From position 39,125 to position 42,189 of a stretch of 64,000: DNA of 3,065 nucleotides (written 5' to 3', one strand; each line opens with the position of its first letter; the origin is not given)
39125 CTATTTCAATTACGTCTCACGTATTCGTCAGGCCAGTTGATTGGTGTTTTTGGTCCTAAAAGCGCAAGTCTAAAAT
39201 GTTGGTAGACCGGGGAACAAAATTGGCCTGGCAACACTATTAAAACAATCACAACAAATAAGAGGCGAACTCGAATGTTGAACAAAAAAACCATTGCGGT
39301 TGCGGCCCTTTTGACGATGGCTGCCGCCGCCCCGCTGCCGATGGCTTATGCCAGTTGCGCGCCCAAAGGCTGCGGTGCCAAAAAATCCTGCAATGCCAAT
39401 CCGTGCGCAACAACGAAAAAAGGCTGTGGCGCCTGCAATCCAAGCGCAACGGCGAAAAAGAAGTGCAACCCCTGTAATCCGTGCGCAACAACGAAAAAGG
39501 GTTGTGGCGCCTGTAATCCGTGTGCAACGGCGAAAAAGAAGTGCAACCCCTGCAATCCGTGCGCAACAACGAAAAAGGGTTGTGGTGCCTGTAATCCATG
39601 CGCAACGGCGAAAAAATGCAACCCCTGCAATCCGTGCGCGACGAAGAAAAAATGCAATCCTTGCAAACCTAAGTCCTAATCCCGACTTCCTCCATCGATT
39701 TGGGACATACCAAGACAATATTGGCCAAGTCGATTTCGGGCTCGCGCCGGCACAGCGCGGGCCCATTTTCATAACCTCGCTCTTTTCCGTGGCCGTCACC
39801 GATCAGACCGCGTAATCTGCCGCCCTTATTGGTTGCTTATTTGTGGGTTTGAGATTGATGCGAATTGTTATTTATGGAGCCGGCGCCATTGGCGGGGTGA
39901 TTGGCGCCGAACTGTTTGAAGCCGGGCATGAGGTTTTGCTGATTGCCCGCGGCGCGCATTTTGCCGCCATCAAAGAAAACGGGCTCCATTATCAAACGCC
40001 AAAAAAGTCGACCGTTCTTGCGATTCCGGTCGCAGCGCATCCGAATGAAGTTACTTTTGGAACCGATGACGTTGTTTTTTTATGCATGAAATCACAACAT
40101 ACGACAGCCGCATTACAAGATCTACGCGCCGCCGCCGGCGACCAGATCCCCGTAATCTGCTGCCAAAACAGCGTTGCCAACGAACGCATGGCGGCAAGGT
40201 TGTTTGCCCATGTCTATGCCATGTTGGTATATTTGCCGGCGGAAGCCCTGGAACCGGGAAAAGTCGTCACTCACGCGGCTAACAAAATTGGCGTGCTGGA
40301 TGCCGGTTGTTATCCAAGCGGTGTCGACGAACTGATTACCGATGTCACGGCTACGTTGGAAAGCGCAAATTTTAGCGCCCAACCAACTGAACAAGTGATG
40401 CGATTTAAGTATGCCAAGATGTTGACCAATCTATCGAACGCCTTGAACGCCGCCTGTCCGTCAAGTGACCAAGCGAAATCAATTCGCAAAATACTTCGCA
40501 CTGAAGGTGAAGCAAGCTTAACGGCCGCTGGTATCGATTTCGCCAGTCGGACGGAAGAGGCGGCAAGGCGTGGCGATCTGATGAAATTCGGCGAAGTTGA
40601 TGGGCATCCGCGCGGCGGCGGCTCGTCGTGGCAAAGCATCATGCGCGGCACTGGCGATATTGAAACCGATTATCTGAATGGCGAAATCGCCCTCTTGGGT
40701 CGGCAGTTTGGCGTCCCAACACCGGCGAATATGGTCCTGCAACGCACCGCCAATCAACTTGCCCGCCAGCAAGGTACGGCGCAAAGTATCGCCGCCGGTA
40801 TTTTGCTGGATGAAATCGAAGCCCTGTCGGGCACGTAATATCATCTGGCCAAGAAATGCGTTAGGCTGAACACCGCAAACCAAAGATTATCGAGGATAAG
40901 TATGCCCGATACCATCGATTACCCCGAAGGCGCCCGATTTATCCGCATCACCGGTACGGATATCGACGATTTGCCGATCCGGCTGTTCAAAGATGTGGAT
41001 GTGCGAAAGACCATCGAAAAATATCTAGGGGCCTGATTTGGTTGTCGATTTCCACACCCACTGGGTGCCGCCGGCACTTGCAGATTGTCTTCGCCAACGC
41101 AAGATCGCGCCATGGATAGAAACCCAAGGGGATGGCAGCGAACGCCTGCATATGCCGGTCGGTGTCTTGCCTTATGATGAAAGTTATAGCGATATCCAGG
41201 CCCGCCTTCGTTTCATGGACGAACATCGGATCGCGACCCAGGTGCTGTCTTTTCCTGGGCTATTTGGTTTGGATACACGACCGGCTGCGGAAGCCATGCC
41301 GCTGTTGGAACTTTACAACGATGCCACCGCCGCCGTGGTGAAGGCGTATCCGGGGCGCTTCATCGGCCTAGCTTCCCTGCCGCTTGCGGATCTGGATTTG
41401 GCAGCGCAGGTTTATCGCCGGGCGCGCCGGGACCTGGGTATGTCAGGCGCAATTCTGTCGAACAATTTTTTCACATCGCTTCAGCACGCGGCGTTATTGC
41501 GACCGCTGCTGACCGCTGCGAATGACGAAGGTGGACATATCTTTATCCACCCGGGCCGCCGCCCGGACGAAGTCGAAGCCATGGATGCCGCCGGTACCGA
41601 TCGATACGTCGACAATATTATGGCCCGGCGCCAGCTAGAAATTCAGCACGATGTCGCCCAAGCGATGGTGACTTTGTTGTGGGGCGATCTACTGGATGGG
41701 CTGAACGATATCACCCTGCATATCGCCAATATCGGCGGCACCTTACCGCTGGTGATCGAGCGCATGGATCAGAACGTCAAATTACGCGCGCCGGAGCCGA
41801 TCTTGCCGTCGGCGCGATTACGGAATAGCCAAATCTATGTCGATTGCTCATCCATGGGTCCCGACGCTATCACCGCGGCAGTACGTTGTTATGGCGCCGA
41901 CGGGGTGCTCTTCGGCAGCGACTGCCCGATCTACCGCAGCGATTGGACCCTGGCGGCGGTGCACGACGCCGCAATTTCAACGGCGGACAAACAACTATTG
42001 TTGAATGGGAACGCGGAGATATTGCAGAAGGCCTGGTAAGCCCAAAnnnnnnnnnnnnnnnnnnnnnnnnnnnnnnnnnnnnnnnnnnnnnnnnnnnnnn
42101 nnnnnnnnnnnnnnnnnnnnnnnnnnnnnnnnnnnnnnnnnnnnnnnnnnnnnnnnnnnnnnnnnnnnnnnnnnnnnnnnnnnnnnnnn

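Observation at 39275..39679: Secreted lysine-rich protein with about 21% cysteine, built from 78-bp CNPC tandem repeats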

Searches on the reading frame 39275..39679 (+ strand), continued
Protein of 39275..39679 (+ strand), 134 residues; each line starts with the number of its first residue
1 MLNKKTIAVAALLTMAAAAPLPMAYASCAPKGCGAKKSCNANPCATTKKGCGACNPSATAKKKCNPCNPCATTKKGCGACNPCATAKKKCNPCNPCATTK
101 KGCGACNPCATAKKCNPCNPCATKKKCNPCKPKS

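Call 39: find_related_loci(query=window:39275-39676:+, collection=metagenome_contigs, flank=5000)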
Query window:39275-39676:+ (134 aa) in metagenome_contigs; peptide patterns used: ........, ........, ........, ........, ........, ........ (x = any residue, [..] = any of these).
307 stretches matched a pattern; 120 encode a relative of the query (tblastn E <= 1e-3); the best 80 are kept; 80 distinct loci.
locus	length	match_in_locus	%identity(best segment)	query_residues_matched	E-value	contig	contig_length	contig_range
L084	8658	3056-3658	64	2-133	3e-29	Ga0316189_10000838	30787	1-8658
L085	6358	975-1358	62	2-133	9e-28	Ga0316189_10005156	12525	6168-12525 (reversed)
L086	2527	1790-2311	49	18-132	2e-27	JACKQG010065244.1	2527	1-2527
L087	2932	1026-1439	62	1-132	2e-27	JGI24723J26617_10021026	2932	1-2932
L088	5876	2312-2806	61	31-134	4e-25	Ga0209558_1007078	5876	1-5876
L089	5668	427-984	60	2-134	3e-25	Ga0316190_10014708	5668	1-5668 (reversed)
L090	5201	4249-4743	61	31-134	3e-25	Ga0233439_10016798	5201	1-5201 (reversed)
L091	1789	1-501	61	31-132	6e-25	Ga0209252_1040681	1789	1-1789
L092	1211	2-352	70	33-132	3e-24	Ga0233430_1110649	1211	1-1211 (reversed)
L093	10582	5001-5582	58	7-133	7e-24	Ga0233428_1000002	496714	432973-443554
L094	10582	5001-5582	75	33-132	4e-24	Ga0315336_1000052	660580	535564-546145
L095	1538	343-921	69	16-133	5e-23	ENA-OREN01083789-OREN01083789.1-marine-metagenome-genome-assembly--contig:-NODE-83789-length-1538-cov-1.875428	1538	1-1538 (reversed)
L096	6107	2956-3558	50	6-132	4e-22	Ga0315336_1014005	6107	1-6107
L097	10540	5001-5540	54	33-133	2e-21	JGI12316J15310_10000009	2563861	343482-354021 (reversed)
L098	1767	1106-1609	61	2-133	2e-21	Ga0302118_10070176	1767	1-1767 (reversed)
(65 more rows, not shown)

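Call 41: predict_structure(alignment_id=A2)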
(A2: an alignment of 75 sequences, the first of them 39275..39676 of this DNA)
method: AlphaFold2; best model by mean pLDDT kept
length: 134 residues; sequences in the alignment: 75
mean_pLDDT: 46.5   pTM: 0.16
mean pLDDT of the five models: 46.5, 46.1, 43.4, 43.0, 41.2
residues with pLDDT >= 90: 0; 70-90: 0; 50-70: 29; < 50: 105
segments of 3 or more residues with pLDDT < 50: 25-34, 36-74, 76-84, 90-113, 115-118, 120-134
pLDDT, mean of each block of 10 residues (from residue 1): 59 60 50 45 42 39 42 44 47 46 44 45 43 42
secondary structure, 60 per line:
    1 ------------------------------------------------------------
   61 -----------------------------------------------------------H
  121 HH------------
elements in order:
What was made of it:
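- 39353..39676 (+): Mature protein of 108 aa: 23 Cys, 22 Lys, with only C, K, A, P, N, T, G and S. It is predicted to be disordered. AlphaFold2 with a 75-sequence alignment gives mean pLDDT 46.5, pTM 0.16 and no secondary structure (call 41).
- On FGE substrate (sulfatase-type motif): The chain is predicted to be disordered (call 41).
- The array is predicted to be disordered (call 41), and FGE acts on unfolded chains (established knowledge). The apo form is predicted to be disordered (call 41). There is no thioredoxin fold (call 41). No regular fold is predicted (call 41).
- Tried and rejected: It gave no usable model (call 41), so no fold search was run on it.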

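Call 43: search_protein_representatives(alignment_id=A1)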
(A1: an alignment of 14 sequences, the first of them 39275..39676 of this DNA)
Query: 14 sequences, 110 profile positions. Proteins with E-value up to 0.001 (for the whole library): 350; up to 1e-10: 101; up to 1e-30: 5. The best 150 are listed.
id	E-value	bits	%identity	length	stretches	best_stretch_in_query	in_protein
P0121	2.2e-77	272.6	-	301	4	4-108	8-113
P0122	6.9e-39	148.7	-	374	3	12-107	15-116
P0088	5.6e-34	132.9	-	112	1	2-108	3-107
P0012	4.4e-33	130.0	-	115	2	6-108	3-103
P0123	2.3e-32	127.7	-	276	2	35-106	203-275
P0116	1.6e-27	112.2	-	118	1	4-108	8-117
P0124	1.1e-26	109.4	-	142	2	1-109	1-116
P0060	1.4e-25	105.9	-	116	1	1-109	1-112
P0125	2.0e-24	102.2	-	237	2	49-101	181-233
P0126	2.5e-24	101.8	-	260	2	23-94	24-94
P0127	4.1e-24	101.2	-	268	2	16-109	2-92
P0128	5.1e-24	100.9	-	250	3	5-106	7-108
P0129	8.4e-23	96.9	-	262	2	48-107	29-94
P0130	9.1e-22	93.6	-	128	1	3-99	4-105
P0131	2.6e-21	92.2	-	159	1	4-109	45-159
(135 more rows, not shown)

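Call 76: find_encoding_contigs(protein=P0112, flank=6000, max_places=3)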
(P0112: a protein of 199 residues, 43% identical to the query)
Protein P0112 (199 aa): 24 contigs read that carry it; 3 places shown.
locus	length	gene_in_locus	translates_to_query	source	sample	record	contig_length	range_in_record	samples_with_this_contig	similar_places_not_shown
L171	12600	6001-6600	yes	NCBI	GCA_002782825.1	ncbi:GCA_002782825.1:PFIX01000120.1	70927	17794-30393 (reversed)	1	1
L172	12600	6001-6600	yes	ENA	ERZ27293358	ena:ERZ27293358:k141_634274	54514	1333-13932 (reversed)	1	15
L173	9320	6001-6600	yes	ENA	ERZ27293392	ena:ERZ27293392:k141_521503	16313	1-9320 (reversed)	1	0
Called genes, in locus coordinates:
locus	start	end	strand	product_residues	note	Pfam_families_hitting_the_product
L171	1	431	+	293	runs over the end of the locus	PF08379:Bact_transglu_N, PF01841:Transglut_core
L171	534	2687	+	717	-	PF09335:VTT_dom, PF01134:GIDA (weak), PF01266:DAO (faint), PF03486:HI0933_like (faint), PF07992:Pyr_redox_2, PF13738:Pyr_redox_3, PF00070:Pyr_redox, PF02852:Pyr_redox_dim, +2 more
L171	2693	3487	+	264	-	PF04784:DUF547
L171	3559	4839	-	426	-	PF13175:AAA_15 (weak)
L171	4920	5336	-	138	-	PF02463:SMC_N (weak), PF11398:DUF2813, PF13175:AAA_15, PF13476:AAA_23 (weak), PF13304:AAA_21 (weak)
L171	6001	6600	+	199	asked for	PF21342:SoxA-TsdA_cyt-c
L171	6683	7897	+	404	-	PF14522:Cytochrome_C7 (faint), PF13435:Cytochrome_C554 (faint), PF22113:Mtrc-MtrF_II-IV_dom (weak)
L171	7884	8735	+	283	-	PF13487:HD_5, PF01966:HD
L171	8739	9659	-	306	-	PF12852:Cupin_6, PF00165:HTH_AraC, PF12833:HTH_18, PF00165:HTH_AraC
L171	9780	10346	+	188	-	PF02627:CMD (weak)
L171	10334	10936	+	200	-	PF08534:Redoxin, PF00578:AhpC-TSA, PF13911:AhpC-TSA_2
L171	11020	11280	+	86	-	PF00462:Glutaredoxin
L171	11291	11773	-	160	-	-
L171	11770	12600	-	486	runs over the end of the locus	PF27537:HoxH, PF00374:NiFeSe_Hases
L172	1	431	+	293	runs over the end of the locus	PF08379:Bact_transglu_N, PF01841:Transglut_core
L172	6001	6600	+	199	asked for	PF21342:SoxA-TsdA_cyt-c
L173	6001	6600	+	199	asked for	PF21342:SoxA-TsdA_cyt-c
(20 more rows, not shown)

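Call 77: find_encoding_contigs(protein=P0081, flank=6000, max_places=2)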
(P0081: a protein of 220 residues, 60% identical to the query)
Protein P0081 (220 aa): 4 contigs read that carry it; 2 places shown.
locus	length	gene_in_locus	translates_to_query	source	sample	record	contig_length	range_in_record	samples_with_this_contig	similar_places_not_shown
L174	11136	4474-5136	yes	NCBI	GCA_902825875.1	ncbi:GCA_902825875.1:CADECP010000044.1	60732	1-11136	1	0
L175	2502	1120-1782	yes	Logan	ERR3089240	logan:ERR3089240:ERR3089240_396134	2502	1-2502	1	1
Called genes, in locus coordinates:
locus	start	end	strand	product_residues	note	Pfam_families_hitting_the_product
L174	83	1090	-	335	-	PF00890:FAD_binding_2 (weak), PF01134:GIDA (faint), PF01266:DAO (faint), PF07992:Pyr_redox_2, PF12831:FAD_oxidored (weak), PF13450:NAD_binding_8 (weak), PF13738:Pyr_redox_3, PF00070:Pyr_redox, +4 more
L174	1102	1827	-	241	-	PF02683:DsbD_TM, PF13386:DsbD_2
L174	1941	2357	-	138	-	PF00085:Thioredoxin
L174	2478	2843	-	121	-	PF00085:Thioredoxin, PF13098:Thioredoxin_2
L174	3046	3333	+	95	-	PF13192:Thioredoxin_3 (weak)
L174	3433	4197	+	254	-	PF00027:cNMP_binding, PF00392:GntR (faint), PF13545:HTH_Crp_2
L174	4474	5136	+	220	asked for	PF16694:Cytochrome_P460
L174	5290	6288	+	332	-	PF03781:FGE-sulfatase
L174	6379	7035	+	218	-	PF00578:AhpC-TSA, PF08534:Redoxin, PF00255:GSHPx (weak), PF00085:Thioredoxin, PF13098:Thioredoxin_2, PF13905:Thioredoxin_8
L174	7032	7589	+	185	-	PF00355:Rieske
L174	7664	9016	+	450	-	PF00033:Cytochrome_B, PF13631:Cytochrom_B_N_2, PF00032:Cytochrom_B_C (weak), PF00034:Cytochrom_C, PF13442:Cytochrome_CBB3 (weak)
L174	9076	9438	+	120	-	PF13442:Cytochrome_CBB3, PF00034:Cytochrom_C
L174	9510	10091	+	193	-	PF04542:Sigma70_r2, PF08281:Sigma70_r4_2, PF04545:Sigma70_r4, PF22233:PhyR_sigma-like (faint)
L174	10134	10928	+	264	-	PF13490:zf-HC2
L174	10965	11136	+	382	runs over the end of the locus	PF11376:DUF3179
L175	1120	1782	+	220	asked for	PF16694:Cytochrome_P460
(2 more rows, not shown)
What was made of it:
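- Locus L174 carries thioredoxins, CcdA, a TlpA-like protein and Rieske/cytochrome b (call 77).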

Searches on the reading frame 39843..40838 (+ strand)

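Call 13: search_protein_families(library=pfam, proteins=[window:39843-40838:+], max_evalue=0.01)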
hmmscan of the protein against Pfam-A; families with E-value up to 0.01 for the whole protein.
window:39843-40838:+ (331 aa): 4 families
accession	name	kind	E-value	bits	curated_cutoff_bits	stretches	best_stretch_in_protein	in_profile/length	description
PF02558.23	ApbA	-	1.5e-29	103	22.2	1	8-146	1-140/150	Ketopantoate reductase PanE/ApbA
PF08546.17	ApbA_C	-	1.7e-07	32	22.7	1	193-304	18-122/125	Ketopantoate reductase PanE/ApbA C terminal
PF03807.23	F420_oxidored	-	6.7e-06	27.1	21.6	1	8-101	2-86/94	NADP oxidoreductase coenzyme F420-dependent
PF13380.12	CoA_binding_2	-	0.0014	19.5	22.8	1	52-122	34-100/116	CoA binding domain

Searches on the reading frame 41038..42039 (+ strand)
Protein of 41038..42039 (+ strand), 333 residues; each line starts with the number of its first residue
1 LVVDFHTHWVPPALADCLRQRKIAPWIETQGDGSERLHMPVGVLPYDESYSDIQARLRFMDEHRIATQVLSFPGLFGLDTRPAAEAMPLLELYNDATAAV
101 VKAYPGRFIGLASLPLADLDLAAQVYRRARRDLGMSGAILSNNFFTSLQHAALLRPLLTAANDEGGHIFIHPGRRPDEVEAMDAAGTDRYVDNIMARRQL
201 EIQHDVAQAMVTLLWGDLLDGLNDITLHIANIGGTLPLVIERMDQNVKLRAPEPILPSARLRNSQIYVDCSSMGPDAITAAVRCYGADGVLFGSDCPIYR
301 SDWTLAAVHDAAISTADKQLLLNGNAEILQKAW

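Call 13: search_protein_families(library=pfam, proteins=[window:41038-42039:+], max_evalue=0.01)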
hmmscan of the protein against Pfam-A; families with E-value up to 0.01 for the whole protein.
window:41038-42039:+ (333 aa): 1 family
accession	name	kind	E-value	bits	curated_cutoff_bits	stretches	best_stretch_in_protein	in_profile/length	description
PF04909.20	Amidohydro_2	-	1.3e-18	68.3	26.4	1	3-327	1-284/289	Amidohydrolase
